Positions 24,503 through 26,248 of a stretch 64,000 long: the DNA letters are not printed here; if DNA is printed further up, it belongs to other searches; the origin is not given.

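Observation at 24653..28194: MttB paralog 1 translationally coupled to a TMADH/DgcA-family flavoprotein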

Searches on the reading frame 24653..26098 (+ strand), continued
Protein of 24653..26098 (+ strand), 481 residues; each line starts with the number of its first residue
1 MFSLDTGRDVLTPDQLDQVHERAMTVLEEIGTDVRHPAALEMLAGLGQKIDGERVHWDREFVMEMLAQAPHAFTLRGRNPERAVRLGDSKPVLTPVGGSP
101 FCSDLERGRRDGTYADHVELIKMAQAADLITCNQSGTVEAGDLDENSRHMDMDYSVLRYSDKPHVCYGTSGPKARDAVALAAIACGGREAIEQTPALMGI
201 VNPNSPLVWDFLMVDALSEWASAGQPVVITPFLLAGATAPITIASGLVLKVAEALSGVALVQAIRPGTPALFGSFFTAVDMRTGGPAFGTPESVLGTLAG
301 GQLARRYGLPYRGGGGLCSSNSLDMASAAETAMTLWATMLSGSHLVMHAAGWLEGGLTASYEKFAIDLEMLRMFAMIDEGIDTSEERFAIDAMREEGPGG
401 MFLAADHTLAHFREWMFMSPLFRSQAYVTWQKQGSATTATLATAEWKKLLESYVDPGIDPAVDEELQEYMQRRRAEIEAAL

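Call 72: search_protein_families(library=pfam, proteins=[L102:3403-4014:+, L102:5452-6387:-, L102:6491-7621:+, L102:7629-9389:+, L102:7953-9122:-, L105:5503-6438:-, L105:6731-8149:-, L105:8556-9311:-, L089:9656-10855:+, L118:5430-7900:+], max_evalue=0.0001)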
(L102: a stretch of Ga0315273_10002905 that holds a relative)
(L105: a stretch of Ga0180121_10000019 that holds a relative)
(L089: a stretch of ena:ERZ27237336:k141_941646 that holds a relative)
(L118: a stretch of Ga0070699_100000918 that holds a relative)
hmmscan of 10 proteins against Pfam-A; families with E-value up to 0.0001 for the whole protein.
L102:3403-4014:+ (203 aa): 1 family
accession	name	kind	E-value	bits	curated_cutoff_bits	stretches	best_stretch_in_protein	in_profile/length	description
PF07796.16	DUF1638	-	1e-22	81.1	27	1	37-191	3-161/161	Protein of unknown function (DUF1638)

L102:5452-6387:- (311 aa): 4 families
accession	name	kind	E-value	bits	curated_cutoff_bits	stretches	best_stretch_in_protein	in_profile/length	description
PF13411.12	MerR_1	-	2.8e-10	40.6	21.6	1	30-96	2-67/69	MerR HTH family regulatory protein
PF02607.22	B12-binding_2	-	2.2e-09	37.8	23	1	109-177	2-70/74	B12 binding domain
PF00376.29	MerR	-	6.4e-09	35.9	28.2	1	31-67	2-38/38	MerR family regulatory protein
PF02310.24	B12-binding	-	5.4e-07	29.9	32.1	1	192-291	2-104/121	B12 binding domain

L102:6491-7621:+ (376 aa): 1 family
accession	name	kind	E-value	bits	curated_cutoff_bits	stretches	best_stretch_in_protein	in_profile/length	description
PF02687.27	FtsX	-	1.7e-08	34.9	25.5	1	252-363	2-120/120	FtsX-like permease C-terminal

L102:7629-9389:+ (586 aa): 3 families
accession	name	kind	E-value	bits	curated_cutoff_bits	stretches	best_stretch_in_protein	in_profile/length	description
PF00005.33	ABC_tran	-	1.1e-31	110.7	25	1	386-535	1-137/137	ABC transporter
PF13304.12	AAA_21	-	1.8e-07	32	27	0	399-420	2-23/304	AAA domain, putative AbiEii toxin, Type IV TA system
PF02463.25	SMC_N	-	6.4e-07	29.5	40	0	478-580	114-212/220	RecF/RecN/SMC N terminal domain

L102:7953-9122:- (389 aa): 0 families

L105:5503-6438:- (311 aa): 3 families
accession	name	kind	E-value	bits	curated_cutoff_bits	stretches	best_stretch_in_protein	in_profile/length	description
PF13411.12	MerR_1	-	9.6e-11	42.1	21.6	1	16-81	1-65/69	MerR HTH family regulatory protein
PF02607.22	B12-binding_2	-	3.8e-10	40.2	23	1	95-165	1-71/74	B12 binding domain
PF00376.29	MerR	-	3.6e-08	33.5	28.2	1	18-54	2-38/38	MerR family regulatory protein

L105:6731-8149:- (472 aa): 1 family
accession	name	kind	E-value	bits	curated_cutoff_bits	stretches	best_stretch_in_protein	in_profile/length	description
PF03352.18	Adenine_glyco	-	6e-81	271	25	1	294-466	4-176/177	Methyladenine glycosylase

L105:8556-9311:- (251 aa): 0 families

L089:9656-10855:+ (399 aa): 2 families
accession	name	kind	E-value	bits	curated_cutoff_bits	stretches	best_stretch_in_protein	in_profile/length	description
PF01571.26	GCV_T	-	2.4e-37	129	25.6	1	27-267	6-250/255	Aminomethyltransferase folate-binding domain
PF08669.17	GCV_T_C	-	4.6e-10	39.7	25.9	1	298-379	2-80/80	Glycine cleavage T-protein C-terminal barrel domain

L118:5430-7900:+ (823 aa): 6 families
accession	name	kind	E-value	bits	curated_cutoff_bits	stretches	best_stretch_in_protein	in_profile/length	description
PF01571.26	GCV_T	-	6.1e-80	268.6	25.6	1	430-705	2-255/255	Aminomethyltransferase folate-binding domain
PF01266.30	DAO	-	1.4e-50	173.3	27.9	1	8-369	2-353/353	FAD dependent oxidoreductase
PF08669.17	GCV_T_C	-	1.1e-23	83.4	25.9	1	729-808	1-80/80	Glycine cleavage T-protein C-terminal barrel domain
PF16350.10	FAO_M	-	2.3e-16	60.2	27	1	373-426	2-55/56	FAD dependent oxidoreductase central domain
PF13450.12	NAD_binding_8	-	2.5e-05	24.9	21.9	1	10-57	1-47/68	NAD(P)-binding Rossmann-like domain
PF00890.30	FAD_binding_2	-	2.7e-05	24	20.4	1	8-211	2-209/414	FAD binding domain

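Call 90: search_protein_representatives(protein=window:24653-26095:+)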
Query: 481 residues. Proteins with E-value up to 0.001 (for the whole library): 8011; up to 1e-10: 4431; up to 1e-30: 1434. The best 150 are listed.
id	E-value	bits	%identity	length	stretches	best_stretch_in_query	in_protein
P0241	6.3e-192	654.7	86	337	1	1-337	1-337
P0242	1.1e-177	607.7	57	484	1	8-479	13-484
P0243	5.9e-135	466.9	46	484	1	9-477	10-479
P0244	6.0e-112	391.0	41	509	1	9-477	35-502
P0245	1.2e-111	390.0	42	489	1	11-475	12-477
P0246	4.3e-109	381.6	44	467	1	11-479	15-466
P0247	1.8e-108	379.5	41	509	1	10-477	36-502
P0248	5.8e-106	371.3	42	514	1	11-478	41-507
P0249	6.0e-106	371.2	67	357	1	213-460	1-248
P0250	4.9e-103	361.6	42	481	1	9-479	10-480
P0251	6.4e-103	361.2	61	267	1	213-476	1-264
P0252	2.1e-102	359.5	38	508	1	9-480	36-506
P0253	1.1e-99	350.6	40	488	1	9-477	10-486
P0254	7.1e-98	344.6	38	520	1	15-477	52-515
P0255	7.6e-98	344.5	41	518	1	10-479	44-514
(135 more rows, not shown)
